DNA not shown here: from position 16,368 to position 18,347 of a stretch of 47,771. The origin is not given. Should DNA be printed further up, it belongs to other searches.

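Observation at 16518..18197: Family-5 ABC substrate-binding protein whose sequence blocks are circularly permuted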

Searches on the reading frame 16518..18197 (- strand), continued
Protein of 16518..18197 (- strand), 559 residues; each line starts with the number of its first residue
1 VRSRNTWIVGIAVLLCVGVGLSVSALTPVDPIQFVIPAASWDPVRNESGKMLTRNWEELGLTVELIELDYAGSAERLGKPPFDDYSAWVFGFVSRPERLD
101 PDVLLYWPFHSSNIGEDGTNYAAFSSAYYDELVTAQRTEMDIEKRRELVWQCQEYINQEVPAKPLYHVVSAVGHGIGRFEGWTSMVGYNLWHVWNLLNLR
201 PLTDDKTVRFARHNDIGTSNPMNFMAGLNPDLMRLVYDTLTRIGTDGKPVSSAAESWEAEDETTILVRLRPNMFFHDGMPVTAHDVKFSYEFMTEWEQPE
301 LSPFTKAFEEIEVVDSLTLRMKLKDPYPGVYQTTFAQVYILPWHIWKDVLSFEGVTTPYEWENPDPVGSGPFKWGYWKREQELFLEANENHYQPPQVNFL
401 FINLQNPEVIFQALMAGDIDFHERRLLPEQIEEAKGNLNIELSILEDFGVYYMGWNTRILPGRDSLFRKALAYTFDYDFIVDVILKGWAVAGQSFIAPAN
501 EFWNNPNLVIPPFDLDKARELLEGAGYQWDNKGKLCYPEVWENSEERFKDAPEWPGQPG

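Call 12: search_solved_structures(query=A1, max_evalue=0.001, show_alignments=2)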
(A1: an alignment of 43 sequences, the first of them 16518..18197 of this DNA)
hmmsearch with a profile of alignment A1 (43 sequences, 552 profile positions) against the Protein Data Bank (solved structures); distinct sequences matched with E-value up to 0.001: 115 (the best 60 are shown).
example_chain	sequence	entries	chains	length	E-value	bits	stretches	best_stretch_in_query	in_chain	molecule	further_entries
1xoc_A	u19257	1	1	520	3.5e-75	256.6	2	217-539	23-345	Oligopeptide-binding protein appA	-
5u4o_A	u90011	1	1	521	2.6e-71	243.8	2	214-538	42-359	ABC transporter substrate-binding protein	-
8efz_A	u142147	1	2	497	1.6e-70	241.2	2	215-544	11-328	Extracellular solute-binding protein family 5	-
5isu_A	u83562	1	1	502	7.3e-67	229.1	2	216-547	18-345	Lmo0135 protein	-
8z1z_F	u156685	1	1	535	8e-66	225.7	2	207-539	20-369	Dipeptide-binding protein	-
8z1y_F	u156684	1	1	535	3.8e-65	223.5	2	207-539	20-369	Dipeptide-binding protein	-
1dpp_A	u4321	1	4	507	3.9e-64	220.2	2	217-539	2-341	DIPEPTIDE BINDING PROTEIN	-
1dpe_A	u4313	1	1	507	3.7e-63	216.9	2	217-539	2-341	DIPEPTIDE-BINDING PROTEIN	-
4oet_A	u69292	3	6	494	9.5e-63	215.6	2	216-545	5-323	Putative peptide ABC-transport system periplasmic peptide-binding protein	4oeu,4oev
6i3g_A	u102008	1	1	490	2.4e-61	210.9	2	243-542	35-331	ABC transporter, substrate-binding protein, family 5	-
5f1q_A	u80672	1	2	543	3.6e-61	210.4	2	208-537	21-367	Periplasmic dipeptide transport protein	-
6ofq_A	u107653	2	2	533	1.4e-60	208.4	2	216-538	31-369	Heme-binding protein A / AI-2 binding protein A | Heme-binding protein A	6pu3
1uqw_A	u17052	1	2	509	3.7e-55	190.5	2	216-538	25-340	PUTATIVE BINDING PROTEIN YLIB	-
3m8u_A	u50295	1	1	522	1.7e-54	188.3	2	240-539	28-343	Heme-binding protein A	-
7kz8_A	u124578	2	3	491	2.1e-54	188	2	215-537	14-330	Peptide/nickel transport system substrate-binding protein AapF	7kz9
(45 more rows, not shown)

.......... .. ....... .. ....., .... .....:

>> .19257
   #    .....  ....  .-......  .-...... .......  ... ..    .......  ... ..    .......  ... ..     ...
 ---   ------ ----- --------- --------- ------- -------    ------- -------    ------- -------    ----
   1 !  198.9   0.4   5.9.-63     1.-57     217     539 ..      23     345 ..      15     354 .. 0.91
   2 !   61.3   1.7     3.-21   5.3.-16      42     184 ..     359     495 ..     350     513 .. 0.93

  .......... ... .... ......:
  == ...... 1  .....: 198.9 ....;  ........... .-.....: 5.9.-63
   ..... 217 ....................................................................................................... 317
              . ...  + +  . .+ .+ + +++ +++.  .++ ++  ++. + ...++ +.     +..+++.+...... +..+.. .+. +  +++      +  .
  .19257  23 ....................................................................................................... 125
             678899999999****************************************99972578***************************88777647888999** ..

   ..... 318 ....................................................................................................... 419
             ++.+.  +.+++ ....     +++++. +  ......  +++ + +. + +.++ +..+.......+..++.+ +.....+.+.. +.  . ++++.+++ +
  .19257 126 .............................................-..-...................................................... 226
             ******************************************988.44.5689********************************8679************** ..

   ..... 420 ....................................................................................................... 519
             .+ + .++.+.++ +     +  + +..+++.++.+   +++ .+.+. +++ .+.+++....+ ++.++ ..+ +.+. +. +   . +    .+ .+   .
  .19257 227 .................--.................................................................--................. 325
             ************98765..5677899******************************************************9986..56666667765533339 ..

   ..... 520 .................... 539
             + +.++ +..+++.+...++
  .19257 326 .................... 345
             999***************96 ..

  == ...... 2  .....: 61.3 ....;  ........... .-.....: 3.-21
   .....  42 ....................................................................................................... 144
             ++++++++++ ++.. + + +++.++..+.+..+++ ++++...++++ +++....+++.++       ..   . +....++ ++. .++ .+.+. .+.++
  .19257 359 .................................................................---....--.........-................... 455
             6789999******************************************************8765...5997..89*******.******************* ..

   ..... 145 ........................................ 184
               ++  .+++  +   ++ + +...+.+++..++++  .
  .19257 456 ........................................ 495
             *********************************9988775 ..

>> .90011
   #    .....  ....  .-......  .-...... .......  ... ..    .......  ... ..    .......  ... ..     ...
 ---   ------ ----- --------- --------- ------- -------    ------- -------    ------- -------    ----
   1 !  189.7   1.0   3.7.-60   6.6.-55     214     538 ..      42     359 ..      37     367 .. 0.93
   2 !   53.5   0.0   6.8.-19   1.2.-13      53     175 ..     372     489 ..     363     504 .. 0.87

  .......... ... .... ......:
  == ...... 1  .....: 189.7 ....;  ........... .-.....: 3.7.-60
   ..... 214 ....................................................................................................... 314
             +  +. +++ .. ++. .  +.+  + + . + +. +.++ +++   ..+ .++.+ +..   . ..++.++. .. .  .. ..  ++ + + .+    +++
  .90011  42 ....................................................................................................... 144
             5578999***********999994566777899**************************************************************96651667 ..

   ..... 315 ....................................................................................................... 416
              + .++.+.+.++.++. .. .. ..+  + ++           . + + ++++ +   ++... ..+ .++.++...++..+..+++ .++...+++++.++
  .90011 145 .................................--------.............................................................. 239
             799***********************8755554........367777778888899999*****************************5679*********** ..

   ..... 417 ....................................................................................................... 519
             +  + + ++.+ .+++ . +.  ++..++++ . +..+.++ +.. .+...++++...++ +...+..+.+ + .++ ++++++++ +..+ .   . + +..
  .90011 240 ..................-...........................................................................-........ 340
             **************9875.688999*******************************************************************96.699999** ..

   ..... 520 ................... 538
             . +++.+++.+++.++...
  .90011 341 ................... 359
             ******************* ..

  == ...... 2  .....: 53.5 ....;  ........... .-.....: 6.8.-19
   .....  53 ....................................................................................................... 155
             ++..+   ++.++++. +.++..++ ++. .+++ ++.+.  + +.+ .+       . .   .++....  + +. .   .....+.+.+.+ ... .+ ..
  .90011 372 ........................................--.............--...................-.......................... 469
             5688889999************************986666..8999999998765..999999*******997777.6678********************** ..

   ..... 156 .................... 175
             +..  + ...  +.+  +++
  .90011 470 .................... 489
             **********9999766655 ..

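Call 19: find_related_loci(query=A1, collection=genome_contigs, flank=6000)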
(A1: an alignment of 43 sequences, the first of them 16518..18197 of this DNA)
Query A1 (559 aa) in genome_contigs; peptide patterns used: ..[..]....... (x = any residue, [..] = any of these).
599 stretches matched a pattern (row limit reached: there are more); 580 encode a relative of the query (tblastn E <= 1e-3); the best 80 are kept; 80 distinct loci.
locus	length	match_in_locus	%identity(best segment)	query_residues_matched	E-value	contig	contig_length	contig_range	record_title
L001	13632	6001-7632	57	1-540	0e+0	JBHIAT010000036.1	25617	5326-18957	MAG: Candidatus Bipolaricaulia bacterium isolate K_2_bin.63 NODE_738_length_25617_cov_8.942688, whole genome shotgun seq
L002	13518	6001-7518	45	29-538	3e-146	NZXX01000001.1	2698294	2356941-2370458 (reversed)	MAG: Anaerolineaceae bacterium isolate NAT290 MHASMcontig_935675, whole genome shotgun sequence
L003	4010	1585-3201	43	9-538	6e-136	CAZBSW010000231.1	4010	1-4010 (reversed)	MAG TPA_asm: uncultured Thermotogae bacterium isolate SRP323688_co1_249 genome assembly, contig: NODE_29820_length_4010_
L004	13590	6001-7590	40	24-549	9e-127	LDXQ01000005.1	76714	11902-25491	MAG: Armatimonadetes bacterium CSP1-3 XU14_C0005, whole genome shotgun sequence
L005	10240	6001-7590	40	24-549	2e-126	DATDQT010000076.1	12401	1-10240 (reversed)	MAG TPA_asm: bacterium isolate SMAG_U7955 k141_2165704, whole genome shotgun sequence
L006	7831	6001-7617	38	11-539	4e-109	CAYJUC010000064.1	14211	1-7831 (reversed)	MAG TPA_asm: uncultured bacterium isolate ERP125453_co1_273 genome assembly, contig: NODE_4539_length_14211_cov_11.33498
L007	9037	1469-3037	38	29-539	7e-108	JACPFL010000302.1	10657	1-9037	MAG: Deltaproteobacteria bacterium isolate NC_groundwater_360_Ag_B-0.1um_69_10 GD18-4_B1_scaffold_1975933, whole genome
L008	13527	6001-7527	38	34-538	2e-106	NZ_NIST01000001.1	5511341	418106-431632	Evansella halocellulosilytica strain FJAT-44876 Scaffold1, whole genome shotgun sequence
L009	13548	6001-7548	34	29-544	3e-101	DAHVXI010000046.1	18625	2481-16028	MAG TPA_asm: Chloroflexi bacterium isolate clean759 k141_263853, whole genome shotgun sequence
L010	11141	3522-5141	34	4-538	3e-101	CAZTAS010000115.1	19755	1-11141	MAG TPA_asm: uncultured Thermodesulfobacteriota bacterium isolate SRP323688_co1_150 genome assembly, contig: NODE_4566_l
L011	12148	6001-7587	35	29-556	7e-101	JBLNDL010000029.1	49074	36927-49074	MAG: Sphingomonadaceae bacterium isolate MAG100 PRJNA950955_bin1_renamed_28, whole genome shotgun sequence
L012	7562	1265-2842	32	19-544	1e-98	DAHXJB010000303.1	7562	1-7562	MAG TPA_asm: Chloroflexota bacterium isolate clean1545 k141_1390894, whole genome shotgun sequence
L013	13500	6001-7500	36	41-539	8e-98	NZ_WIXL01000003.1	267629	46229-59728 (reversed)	Oceanobacillus halotolerans strain YIM 98839 Scaffold3, whole genome shotgun sequence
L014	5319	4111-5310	41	27-426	1e-96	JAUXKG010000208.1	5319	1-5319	MAG: Acidobacteriota bacterium isolate CSMAG_3102 CSMAG_3102_k127_17051761_length_5319_cov_18.9904, whole genome shotgun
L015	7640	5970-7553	33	15-540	2e-95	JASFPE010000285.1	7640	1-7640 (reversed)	MAG: Desulfobacterales bacterium isolate D0819M20remetaG_Bin_304 D0819M20remetaG_FD_scaffold_1309_c1, whole genome shotg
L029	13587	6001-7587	30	8-538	1e-86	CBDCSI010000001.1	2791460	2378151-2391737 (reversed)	MAG: Rhodobacterales bacterium isolate 33b011d9-49ec-475b-9348-da93fdbd5617 genome assembly, contig: contig_1, whole gen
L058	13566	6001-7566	33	16-536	1e-83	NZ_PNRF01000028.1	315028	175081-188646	Billgrantia endophytica strain MC28 585, whole genome shotgun sequence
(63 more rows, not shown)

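Call 20: search_protein_families(library=ncbifam, proteins=[window:16518-18197:-, P0052, P0109], max_evalue=0.001)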
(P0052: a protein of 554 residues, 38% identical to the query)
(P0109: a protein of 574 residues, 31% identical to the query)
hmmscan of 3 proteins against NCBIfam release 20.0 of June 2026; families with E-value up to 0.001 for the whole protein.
window:16518-18197:- (559 aa): 10 families
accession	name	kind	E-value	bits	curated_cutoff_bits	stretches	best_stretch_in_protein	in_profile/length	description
NF045467.1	Opp4A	equivalog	2.4e-27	95.4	650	2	308-529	153-382/556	oligopeptide ABC transporter substrate-binding protein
NF045468.1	Opp5A_nikA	equivalog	6.9e-22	77.6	600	1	236-535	44-325/488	nickel ABC transporter substrate-binding protein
TIGR02294.1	nickel_nikA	equivalog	8.8e-20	70.7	393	1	205-529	5-329/501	nickel ABC transporter substrate-binding protein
NF047575.1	opine_bind_CntA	exception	1.8e-15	56.5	800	1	204-534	35-367/535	staphylopine-dependent metal ABC transporter substrate-binding lipoprotein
NF011684.0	PRK15104.1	equivalog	1.1e-13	50.8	947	1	230-295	63-128/543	oligopeptide ABC transporter substrate-binding protein OppA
TIGR04028.1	SBP_KPN_01854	hypoth_equivalog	4.8e-13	48.5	468.5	1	254-337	49-137/509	TIGR04028 family ABC transporter substrate-binding protein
NF043070.1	DppA_dipep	equivalog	6e-13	48.2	1005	2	308-528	152-369/535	dipeptide ABC transporter periplasmic-binding protein DppA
NF011942.0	PRK15413.1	equivalog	1.1e-12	47.4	594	1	207-528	29-344/512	glutathione ABC transporter substrate-binding protein GsiB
NF011689.0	PRK15109.1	equivalog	9.4e-11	41.1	560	1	215-527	43-373/547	ABC transporter substrate-binding protein SapA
NF007287.0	PRK09755.1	equivalog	1.5e-08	33.9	1098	1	201-292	28-120/535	ABC transporter substrate-binding protein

P0052 (554 aa): 10 families
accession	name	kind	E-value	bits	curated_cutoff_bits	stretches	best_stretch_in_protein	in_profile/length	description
NF045467.1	Opp4A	equivalog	1.2e-37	129.4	650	3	318-545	152-384/556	oligopeptide ABC transporter substrate-binding protein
NF043070.1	DppA_dipep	equivalog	1.7e-33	116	1005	2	245-541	58-368/535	dipeptide ABC transporter periplasmic-binding protein DppA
NF011689.0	PRK15109.1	equivalog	1.2e-29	103.4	560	2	227-541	44-373/547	ABC transporter substrate-binding protein SapA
TIGR02294.1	nickel_nikA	equivalog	5.7e-28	97.7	393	1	245-545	33-331/501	nickel ABC transporter substrate-binding protein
NF045468.1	Opp5A_nikA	equivalog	3.3e-27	95.2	600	1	217-547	18-323/488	nickel ABC transporter substrate-binding protein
TIGR04028.1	SBP_KPN_01854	hypoth_equivalog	7.9e-26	90.7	468.5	1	247-547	30-337/509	TIGR04028 family ABC transporter substrate-binding protein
NF011942.0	PRK15413.1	equivalog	3.2e-23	82.2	594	1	219-542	32-344/512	glutathione ABC transporter substrate-binding protein GsiB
NF011684.0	PRK15104.1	equivalog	7.2e-18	64.6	947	2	245-499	67-336/543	oligopeptide ABC transporter substrate-binding protein OppA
NF047575.1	opine_bind_CntA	exception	1.9e-17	63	800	1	246-550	64-369/535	staphylopine-dependent metal ABC transporter substrate-binding lipoprotein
NF007287.0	PRK09755.1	equivalog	1.6e-15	56.9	1098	1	211-495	27-324/535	ABC transporter substrate-binding protein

P0109 (574 aa): 10 families
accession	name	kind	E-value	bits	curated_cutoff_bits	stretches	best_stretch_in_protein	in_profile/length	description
NF045468.1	Opp5A_nikA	equivalog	1.3e-34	119.6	600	2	258-562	44-325/488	nickel ABC transporter substrate-binding protein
NF045467.1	Opp4A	equivalog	1.5e-34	119.2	650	2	241-555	49-381/556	oligopeptide ABC transporter substrate-binding protein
TIGR02294.1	nickel_nikA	equivalog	3.7e-28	98.3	393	1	228-558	6-331/501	nickel ABC transporter substrate-binding protein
NF011942.0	PRK15413.1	equivalog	1.5e-24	86.6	594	1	214-555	14-344/512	glutathione ABC transporter substrate-binding protein GsiB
NF047575.1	opine_bind_CntA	exception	3e-21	75.6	800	1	225-564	34-370/535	staphylopine-dependent metal ABC transporter substrate-binding lipoprotein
NF011689.0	PRK15109.1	equivalog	4.5e-21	75.1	560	2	326-528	153-348/547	ABC transporter substrate-binding protein SapA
NF011684.0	PRK15104.1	equivalog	2.6e-20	72.7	947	1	226-558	37-383/543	oligopeptide ABC transporter substrate-binding protein OppA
NF043070.1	DppA_dipep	equivalog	3.6e-19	68.7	1005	2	226-555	27-369/535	dipeptide ABC transporter periplasmic-binding protein DppA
TIGR04028.1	SBP_KPN_01854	hypoth_equivalog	3.9e-18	65.3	468.5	1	254-560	26-337/509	TIGR04028 family ABC transporter substrate-binding protein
NF007287.0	PRK09755.1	equivalog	4.4e-12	45.6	1098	1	222-555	27-372/535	ABC transporter substrate-binding protein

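Call 24: predict_structure(alignment_id=A1)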
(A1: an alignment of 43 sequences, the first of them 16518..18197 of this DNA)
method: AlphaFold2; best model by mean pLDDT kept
length: 559 residues; sequences in the alignment: 43
mean_pLDDT: 92.5   pTM: 0.88
mean pLDDT of the five models: 92.5, 92.2, 91.9, 91.6, 90.5
residues with pLDDT >= 90: 477; 70-90: 53; 50-70: 7; < 50: 22
segments of 3 or more residues with pLDDT < 50: 1-7, 9-22
pLDDT, mean of each block of 10 residues (from residue 1): 43 45 77 97 96 99 97 93 96 90 92 91 96 96 97 96 97 96 92 96 98 93 84 95 91 96 98 98 98 92 91 98 95 94 97 96 96 97 98 98 94 97 92 96 95 97 97 98 97 93 94 98 97 96 90 65
secondary structure, 60 per line:
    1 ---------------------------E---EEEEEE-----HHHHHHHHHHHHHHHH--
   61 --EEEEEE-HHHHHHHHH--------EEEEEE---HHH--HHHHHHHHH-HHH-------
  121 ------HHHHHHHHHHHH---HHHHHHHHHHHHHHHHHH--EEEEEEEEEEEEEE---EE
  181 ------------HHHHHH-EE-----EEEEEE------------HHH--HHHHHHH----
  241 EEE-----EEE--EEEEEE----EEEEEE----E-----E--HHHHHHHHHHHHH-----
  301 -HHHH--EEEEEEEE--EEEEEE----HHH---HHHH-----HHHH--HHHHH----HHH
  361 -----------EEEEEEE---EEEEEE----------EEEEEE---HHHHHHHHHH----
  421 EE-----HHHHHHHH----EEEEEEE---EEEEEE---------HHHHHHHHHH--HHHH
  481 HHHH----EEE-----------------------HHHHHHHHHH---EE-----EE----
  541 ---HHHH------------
elements in order: E32-37 H43-58 E63-68 H70-78 E87-92 H101-109 H127-138 H142-159 E162-175 H193-198 E207-212 H230-236 E241-243 E249-251 E254-259 E264-269 H283-295 H302-305 E308-315 E318-323 H334-337 H343-346 H349-353 E372-378 E382-387 E398-403 H407-416 H428-435 E440-446 E450-455 H465-474 H477-484 E489-491 H515-524 H544-547
